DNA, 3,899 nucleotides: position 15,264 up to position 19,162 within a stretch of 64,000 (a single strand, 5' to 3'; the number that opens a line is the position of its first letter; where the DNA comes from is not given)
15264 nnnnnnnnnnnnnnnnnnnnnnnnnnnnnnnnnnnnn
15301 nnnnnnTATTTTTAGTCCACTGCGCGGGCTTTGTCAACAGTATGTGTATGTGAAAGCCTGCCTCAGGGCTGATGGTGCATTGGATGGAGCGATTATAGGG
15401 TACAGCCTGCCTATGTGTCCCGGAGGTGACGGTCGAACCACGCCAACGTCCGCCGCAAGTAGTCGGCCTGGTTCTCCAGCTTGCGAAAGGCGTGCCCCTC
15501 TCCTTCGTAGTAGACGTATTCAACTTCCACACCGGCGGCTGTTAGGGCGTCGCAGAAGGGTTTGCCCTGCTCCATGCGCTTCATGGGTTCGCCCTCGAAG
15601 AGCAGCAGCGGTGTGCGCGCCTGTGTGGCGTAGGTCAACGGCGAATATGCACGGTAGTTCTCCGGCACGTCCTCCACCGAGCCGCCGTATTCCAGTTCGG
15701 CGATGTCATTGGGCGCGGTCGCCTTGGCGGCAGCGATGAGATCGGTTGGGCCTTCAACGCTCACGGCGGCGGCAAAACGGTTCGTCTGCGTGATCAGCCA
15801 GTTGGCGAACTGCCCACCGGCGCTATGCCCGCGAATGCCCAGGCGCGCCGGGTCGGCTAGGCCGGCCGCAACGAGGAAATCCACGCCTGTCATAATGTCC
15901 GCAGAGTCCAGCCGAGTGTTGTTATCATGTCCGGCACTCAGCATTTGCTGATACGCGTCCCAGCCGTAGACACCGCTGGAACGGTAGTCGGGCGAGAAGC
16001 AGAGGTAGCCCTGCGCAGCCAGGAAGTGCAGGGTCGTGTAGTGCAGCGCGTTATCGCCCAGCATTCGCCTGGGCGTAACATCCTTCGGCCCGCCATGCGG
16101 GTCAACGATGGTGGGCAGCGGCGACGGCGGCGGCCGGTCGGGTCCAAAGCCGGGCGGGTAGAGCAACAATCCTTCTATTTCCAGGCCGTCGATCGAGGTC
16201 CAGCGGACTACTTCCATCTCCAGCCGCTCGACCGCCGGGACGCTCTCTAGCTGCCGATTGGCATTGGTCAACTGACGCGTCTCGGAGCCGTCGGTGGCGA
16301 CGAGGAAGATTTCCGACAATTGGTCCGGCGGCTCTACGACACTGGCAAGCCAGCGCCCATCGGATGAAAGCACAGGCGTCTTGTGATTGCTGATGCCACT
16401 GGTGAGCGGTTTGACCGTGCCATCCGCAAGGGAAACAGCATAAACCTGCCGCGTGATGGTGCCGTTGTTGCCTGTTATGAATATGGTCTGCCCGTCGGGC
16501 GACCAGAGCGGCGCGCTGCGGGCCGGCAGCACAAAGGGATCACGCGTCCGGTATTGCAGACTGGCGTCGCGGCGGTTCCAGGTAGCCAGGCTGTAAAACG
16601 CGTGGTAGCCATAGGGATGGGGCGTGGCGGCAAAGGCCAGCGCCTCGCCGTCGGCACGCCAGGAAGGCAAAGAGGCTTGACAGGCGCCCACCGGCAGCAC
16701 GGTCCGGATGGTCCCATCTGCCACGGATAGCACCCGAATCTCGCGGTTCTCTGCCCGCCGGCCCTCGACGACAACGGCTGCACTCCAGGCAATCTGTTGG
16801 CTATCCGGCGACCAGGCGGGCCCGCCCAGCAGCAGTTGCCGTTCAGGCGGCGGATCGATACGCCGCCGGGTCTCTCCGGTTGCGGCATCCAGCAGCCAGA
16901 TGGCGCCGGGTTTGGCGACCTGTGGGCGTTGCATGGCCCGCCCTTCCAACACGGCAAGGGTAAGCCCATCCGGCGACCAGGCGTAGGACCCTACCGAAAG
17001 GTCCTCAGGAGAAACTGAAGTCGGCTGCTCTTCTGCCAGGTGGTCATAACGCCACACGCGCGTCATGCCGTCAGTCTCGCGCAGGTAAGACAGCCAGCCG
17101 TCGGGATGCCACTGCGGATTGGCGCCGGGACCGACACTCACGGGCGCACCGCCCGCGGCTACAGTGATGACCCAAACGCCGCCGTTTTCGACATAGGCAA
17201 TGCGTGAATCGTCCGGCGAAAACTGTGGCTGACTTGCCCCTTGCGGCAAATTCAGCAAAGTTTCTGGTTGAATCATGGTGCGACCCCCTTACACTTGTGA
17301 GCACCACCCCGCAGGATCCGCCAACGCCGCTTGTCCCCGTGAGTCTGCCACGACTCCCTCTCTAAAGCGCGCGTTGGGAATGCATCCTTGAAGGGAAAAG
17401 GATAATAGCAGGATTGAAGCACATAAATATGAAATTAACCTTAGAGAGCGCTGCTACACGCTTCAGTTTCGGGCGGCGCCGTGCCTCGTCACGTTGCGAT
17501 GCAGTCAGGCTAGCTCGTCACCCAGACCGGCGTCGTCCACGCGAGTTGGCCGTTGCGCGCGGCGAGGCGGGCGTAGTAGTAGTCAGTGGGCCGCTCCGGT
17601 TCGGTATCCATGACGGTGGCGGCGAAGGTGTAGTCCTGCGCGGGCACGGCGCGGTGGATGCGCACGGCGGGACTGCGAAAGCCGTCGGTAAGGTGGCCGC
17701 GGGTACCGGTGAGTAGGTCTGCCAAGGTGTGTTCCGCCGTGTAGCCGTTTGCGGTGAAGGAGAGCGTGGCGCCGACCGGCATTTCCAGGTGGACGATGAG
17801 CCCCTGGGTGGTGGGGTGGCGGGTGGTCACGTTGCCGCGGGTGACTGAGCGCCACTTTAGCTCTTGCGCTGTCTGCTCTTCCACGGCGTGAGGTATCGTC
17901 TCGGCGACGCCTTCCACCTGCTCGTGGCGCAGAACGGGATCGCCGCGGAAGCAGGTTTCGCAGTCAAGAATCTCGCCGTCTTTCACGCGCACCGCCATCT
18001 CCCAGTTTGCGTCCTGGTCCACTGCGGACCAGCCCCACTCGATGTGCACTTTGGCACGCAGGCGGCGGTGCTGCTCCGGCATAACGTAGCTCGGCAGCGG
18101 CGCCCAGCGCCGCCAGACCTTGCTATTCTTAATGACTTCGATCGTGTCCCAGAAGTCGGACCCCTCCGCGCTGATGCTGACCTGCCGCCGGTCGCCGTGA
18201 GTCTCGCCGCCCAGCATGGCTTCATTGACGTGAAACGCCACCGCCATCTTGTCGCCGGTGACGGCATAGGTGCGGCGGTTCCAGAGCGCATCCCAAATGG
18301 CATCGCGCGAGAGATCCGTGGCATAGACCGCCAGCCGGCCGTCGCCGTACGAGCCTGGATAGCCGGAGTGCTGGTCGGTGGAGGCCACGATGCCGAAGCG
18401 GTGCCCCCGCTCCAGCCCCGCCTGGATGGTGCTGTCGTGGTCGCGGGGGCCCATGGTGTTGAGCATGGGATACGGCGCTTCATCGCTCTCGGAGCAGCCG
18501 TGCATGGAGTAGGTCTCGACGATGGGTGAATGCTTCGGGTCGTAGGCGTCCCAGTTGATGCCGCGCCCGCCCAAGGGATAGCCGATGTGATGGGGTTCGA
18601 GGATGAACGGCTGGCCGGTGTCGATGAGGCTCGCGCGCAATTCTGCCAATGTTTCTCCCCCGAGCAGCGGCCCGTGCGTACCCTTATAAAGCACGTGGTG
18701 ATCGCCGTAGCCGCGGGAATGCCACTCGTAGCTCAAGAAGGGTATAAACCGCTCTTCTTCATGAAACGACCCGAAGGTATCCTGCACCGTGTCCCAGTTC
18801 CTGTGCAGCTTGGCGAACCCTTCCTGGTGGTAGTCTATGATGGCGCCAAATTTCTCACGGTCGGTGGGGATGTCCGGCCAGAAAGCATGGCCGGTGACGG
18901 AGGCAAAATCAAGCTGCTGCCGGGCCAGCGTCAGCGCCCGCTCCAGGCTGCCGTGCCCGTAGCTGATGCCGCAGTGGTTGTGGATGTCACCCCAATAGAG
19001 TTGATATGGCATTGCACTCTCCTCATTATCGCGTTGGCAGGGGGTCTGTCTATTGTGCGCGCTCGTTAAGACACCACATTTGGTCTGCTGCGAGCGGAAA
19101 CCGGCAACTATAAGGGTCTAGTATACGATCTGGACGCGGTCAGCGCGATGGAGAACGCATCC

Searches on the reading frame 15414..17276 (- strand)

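Call 6: search_protein_families(library=pfam, proteins=[window:15414-17276:-], max_evalue=0.1)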
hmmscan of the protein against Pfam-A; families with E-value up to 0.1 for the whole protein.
window:15414-17276:- (621 aa): 9 families
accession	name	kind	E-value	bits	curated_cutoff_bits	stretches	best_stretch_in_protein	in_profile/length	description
PF00326.27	Peptidase_S9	-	2.6e-35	122.3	22.6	1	415-619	6-211/213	Prolyl oligopeptidase family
PF07676.18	PD40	-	2.3e-15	56.5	20.9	1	151-165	12-26/38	WD40-like Beta Propeller Repeat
PF01738.24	DLH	-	2.4e-08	34.2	21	1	415-606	33-197/217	Dienelactone hydrolase family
PF20434.5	BD-FAE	-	1.6e-07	31.5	26.8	1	414-563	38-198/215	BD-FAE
PF00930.27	DPPIV_N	-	1e-05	24.9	22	0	262-317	292-350/354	Dipeptidyl peptidase IV (DPP IV) N-terminal region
PF07859.19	Abhydrolase_3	-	1.3e-05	25.5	25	1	460-597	63-208/210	alpha/beta hydrolase fold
PF25174.1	Beta-prop_THOC3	-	0.0057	16.1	305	0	66-109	65-105/272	THOC3 beta-propeller domain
PF10647.15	Gmad1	-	0.011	16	20.5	0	14-94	25-110/251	Lipoprotein LpqB beta-propeller domain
PF12894.13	ANAPC4_WD40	-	0.031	14.9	22.9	0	73-111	28-57/91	Anaphase-promoting complex subunit 4 WD40 domain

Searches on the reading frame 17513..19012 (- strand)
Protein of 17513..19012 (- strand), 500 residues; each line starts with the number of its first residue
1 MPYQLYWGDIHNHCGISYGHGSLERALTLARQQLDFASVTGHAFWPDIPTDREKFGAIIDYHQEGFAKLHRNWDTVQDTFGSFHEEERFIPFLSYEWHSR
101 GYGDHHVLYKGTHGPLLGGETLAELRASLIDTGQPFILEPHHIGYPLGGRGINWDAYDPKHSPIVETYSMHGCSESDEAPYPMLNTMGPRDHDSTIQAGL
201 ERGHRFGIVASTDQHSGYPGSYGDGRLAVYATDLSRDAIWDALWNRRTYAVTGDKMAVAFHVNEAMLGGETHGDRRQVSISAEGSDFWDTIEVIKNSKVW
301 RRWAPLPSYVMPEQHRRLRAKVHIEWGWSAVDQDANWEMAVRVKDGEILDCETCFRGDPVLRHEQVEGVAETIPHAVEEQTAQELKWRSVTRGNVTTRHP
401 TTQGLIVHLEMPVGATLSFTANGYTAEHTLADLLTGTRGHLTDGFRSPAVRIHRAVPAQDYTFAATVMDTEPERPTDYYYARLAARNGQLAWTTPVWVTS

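Call 89: search_protein_families(library=pfam, proteins=[window:17513-19012:-], max_evalue=0.01)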
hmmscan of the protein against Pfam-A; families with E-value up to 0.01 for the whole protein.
window:17513-19012:- (500 aa): 1 family
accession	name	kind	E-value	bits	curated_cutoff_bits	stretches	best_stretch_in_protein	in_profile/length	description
PF12228.14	DUF3604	-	3.5e-07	29.5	20.4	1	225-263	379-417/591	Protein of unknown function (DUF3604)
